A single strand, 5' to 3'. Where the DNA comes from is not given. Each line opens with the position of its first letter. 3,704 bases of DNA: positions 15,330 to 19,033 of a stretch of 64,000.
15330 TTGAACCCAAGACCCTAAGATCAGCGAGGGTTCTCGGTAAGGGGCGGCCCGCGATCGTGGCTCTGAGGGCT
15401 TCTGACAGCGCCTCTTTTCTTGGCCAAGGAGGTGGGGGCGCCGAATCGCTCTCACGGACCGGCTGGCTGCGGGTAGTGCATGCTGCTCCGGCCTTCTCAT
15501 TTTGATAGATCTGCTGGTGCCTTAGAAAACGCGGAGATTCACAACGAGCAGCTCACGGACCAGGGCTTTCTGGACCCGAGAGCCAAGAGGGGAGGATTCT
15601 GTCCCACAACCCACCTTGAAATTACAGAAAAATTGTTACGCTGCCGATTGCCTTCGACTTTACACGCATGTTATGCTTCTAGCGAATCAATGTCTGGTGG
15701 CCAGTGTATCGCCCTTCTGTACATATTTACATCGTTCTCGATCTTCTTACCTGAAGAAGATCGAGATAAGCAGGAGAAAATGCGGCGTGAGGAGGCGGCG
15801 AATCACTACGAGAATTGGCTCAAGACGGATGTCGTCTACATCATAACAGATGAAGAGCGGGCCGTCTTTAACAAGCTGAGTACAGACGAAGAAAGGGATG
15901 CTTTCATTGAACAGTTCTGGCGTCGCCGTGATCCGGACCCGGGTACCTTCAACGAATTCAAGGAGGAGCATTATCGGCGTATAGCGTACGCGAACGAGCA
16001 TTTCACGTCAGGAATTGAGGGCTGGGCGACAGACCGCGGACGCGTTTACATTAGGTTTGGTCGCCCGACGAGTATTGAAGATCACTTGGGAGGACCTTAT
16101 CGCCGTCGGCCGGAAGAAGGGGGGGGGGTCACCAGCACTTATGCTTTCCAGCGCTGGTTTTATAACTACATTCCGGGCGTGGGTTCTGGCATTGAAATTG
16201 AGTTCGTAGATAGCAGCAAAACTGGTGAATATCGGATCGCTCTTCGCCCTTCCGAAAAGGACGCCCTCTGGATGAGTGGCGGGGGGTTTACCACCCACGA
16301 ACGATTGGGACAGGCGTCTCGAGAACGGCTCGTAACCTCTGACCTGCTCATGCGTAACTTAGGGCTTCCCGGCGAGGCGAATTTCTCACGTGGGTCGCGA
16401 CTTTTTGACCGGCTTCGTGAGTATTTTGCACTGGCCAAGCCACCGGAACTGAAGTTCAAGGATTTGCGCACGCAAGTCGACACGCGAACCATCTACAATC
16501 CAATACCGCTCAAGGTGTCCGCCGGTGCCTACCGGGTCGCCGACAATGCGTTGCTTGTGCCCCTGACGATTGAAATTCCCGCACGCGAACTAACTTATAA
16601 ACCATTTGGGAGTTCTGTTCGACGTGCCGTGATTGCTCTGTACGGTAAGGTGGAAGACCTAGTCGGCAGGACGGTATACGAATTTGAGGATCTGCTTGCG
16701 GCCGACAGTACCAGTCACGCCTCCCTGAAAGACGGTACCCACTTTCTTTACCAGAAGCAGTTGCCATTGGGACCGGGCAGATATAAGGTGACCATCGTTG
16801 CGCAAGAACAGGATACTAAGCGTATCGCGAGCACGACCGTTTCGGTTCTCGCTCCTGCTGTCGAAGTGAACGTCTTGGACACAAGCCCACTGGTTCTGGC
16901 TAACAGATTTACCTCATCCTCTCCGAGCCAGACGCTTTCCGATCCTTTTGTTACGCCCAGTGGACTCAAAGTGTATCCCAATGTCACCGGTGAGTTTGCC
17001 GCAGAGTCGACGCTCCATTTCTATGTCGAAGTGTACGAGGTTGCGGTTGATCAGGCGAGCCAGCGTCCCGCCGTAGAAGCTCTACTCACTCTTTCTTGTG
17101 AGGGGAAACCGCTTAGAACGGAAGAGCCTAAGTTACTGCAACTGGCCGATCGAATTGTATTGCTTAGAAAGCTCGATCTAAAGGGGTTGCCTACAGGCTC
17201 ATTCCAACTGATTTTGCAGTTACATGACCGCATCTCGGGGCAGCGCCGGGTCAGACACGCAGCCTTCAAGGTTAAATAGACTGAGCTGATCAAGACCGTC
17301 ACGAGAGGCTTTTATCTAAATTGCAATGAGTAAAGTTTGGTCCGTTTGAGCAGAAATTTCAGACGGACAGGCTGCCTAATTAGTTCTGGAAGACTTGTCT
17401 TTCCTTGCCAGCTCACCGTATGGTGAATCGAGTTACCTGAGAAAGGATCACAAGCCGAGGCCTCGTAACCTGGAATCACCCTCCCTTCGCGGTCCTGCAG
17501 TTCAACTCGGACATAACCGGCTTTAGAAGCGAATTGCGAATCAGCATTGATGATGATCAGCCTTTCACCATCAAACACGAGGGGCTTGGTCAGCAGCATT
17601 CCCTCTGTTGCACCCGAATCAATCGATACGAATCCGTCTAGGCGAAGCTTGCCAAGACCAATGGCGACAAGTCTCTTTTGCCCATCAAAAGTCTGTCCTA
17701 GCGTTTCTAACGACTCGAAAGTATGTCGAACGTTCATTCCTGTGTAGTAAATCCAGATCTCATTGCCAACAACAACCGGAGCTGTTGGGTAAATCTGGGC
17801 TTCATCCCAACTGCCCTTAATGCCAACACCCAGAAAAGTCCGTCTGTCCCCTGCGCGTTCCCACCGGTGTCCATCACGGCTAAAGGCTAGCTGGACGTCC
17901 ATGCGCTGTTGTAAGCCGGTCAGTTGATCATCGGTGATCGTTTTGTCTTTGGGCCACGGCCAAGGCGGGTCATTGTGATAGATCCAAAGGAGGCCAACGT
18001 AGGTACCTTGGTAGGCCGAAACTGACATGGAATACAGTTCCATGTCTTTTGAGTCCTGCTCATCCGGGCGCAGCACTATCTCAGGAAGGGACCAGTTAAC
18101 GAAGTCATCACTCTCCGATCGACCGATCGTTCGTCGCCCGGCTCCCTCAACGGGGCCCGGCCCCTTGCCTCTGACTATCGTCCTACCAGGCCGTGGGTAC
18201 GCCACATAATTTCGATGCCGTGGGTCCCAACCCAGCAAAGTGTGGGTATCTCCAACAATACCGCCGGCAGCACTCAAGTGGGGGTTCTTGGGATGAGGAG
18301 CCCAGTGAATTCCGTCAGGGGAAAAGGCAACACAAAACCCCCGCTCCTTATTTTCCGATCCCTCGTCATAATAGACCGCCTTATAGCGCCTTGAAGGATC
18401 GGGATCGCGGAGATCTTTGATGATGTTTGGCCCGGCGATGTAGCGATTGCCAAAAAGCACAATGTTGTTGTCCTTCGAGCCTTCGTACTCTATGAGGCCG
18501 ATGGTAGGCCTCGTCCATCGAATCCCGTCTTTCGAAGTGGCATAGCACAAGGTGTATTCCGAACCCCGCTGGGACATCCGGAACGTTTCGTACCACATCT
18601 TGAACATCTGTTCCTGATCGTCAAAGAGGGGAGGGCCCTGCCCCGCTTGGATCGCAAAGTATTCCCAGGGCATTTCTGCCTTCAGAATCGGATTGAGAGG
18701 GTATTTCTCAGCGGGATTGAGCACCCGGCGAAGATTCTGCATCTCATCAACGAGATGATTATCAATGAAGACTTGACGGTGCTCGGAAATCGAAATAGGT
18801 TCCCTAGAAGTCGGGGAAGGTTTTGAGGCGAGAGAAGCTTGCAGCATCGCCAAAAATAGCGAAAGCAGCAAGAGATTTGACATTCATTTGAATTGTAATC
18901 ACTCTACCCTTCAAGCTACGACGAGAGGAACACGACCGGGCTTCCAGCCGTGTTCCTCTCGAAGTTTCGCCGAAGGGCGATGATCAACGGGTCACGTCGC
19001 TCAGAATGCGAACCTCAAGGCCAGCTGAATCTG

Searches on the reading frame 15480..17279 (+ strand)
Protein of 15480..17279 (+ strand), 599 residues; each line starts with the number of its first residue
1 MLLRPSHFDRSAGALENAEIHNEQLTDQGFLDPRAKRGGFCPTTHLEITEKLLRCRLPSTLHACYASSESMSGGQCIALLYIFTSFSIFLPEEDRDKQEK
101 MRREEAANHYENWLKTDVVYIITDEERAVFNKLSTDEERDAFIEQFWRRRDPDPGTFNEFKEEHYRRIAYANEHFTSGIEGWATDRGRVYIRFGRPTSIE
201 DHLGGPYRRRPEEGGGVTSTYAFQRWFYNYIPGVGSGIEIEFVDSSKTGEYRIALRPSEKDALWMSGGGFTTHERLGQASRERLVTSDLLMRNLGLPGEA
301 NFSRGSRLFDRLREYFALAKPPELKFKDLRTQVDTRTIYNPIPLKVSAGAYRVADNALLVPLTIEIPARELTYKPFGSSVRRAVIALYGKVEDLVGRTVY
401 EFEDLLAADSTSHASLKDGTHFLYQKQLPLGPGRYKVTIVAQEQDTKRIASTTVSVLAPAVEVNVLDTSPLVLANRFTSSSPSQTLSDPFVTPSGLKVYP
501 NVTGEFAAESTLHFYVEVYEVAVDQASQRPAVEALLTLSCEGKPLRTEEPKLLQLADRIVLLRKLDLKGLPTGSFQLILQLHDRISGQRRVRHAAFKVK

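Call 22: search_protein_families(library=pfam, proteins=[window:15480-17279:+], max_evalue=0.001)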
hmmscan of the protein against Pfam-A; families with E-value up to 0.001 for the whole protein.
window:15480-17279:+ (599 aa): 1 family
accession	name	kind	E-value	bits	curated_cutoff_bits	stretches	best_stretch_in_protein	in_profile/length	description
PF20094.4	GWxTD_dom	-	6.5e-16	59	26.9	1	114-200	33-116/172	GWxTD domain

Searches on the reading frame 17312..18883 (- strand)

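Call 22: search_protein_families(library=pfam, proteins=[window:17312-18883:-], max_evalue=0.001)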
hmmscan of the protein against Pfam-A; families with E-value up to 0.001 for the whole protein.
window:17312-18883:- (523 aa): 1 family
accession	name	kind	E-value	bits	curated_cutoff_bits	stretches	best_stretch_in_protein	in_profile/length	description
PF00251.26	Glyco_hydro_32N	-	0.00013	22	22.1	0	254-298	41-81/307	Glycosyl hydrolases family 32 N-terminal domain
